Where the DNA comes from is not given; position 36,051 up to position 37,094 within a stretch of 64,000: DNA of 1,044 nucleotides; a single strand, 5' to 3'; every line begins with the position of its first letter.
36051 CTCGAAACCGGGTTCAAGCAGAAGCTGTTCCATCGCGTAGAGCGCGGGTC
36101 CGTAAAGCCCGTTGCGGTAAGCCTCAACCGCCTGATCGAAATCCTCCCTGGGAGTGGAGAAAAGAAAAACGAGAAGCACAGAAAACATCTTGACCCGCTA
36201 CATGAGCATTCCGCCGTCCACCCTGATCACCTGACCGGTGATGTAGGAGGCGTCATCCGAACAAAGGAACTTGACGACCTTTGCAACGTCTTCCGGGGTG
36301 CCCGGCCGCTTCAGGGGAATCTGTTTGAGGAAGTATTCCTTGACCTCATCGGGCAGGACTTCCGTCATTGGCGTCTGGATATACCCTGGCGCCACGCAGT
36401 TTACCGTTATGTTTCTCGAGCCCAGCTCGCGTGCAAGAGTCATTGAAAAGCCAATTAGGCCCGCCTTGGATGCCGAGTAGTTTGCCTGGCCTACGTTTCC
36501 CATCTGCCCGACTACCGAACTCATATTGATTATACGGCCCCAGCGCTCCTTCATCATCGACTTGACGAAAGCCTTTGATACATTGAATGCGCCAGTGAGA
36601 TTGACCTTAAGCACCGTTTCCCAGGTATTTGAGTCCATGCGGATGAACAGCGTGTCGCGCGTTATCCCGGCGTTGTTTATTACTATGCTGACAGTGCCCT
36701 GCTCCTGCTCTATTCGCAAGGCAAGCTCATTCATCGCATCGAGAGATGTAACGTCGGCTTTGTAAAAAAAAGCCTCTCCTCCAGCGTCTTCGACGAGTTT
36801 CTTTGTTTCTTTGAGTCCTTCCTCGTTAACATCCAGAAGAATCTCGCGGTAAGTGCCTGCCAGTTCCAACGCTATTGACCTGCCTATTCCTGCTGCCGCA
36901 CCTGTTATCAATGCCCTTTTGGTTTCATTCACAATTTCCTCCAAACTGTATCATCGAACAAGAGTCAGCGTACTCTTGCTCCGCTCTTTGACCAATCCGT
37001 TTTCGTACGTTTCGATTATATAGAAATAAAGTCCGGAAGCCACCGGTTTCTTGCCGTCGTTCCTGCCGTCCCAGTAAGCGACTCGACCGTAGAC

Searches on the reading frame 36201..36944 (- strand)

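Call 72: search_protein_families(library=ncbifam, proteins=[window:36201-36944:-], max_evalue=0.00001)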
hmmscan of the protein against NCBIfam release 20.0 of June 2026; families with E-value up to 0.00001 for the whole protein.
window:36201-36944:- (248 aa): 232 families (the best 25 are shown)
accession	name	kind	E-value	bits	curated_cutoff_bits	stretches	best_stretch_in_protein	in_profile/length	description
TIGR01830.1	3oxo_ACP_reduc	equivalog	7.5e-99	330.3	297.75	1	11-246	1-238/239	3-oxoacyl-[acyl-carrier-protein] reductase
NF004197.0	PRK05653.1-1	equivalog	1.4e-88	296.8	332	1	7-248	6-248/249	3-oxoacyl-ACP reductase FabG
NF009466.0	PRK12826.1-2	subfamily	2e-82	276.4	222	1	7-247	2-245/248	3-oxoacyl-ACP reductase FabG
NF004198.0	PRK05653.1-3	equivalog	3.3e-82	275.7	296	1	6-248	5-248/248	3-oxoacyl-ACP reductase FabG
NF004199.0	PRK05653.1-4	equivalog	5.7e-81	271.7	301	1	8-248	5-247/247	3-oxoacyl-ACP reductase FabG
NF009464.0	PRK12824.1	subfamily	6.9e-81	271.5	269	1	8-248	2-244/245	3-oxoacyl-ACP reductase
TIGR01829.1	AcAcCoA_reduct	subfamily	1.9e-77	260.2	302.1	1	11-248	3-242/242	acetoacetyl-CoA reductase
NF004200.0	PRK05653.1-5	equivalog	2.5e-75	253.1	273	1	8-247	2-242/242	3-oxoacyl-ACP reductase FabG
NF053542.1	FlxB_rubin_SDR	equivalog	3.2e-73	246.4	340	1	9-246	1-239/239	flexirubin biosynthesis SDR family reductase FlxB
NF009547.0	PRK12936.1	subfamily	9.4e-73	244.8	436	1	8-248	6-244/245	3-ketoacyl-(acyl-carrier-protein) reductase NodG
NF040605.2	mycolic_FabG1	exception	1.4e-70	237.8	420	1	11-248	4-231/233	3-oxoacyl-ACP reductase FabG1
NF006110.0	PRK08261.1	equivalog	7e-66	222.9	410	1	7-247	213-451/454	3-oxoacyl-ACP reductase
NF005559.1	PRK07231.1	subfamily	9.3e-65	218.6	215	1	8-247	4-248/249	glucose 1-dehydrogenase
NF047420.2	EF_P_mod_YmfI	equivalog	2.3e-61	207.5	238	1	11-246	2-235/236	elongation factor P 5-aminopentanone reductase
TIGR01831.1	fabG_rel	equivalog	3.4e-61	206.6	338.85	1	12-247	2-239/239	3-ketoacyl-ACP reductase FabG2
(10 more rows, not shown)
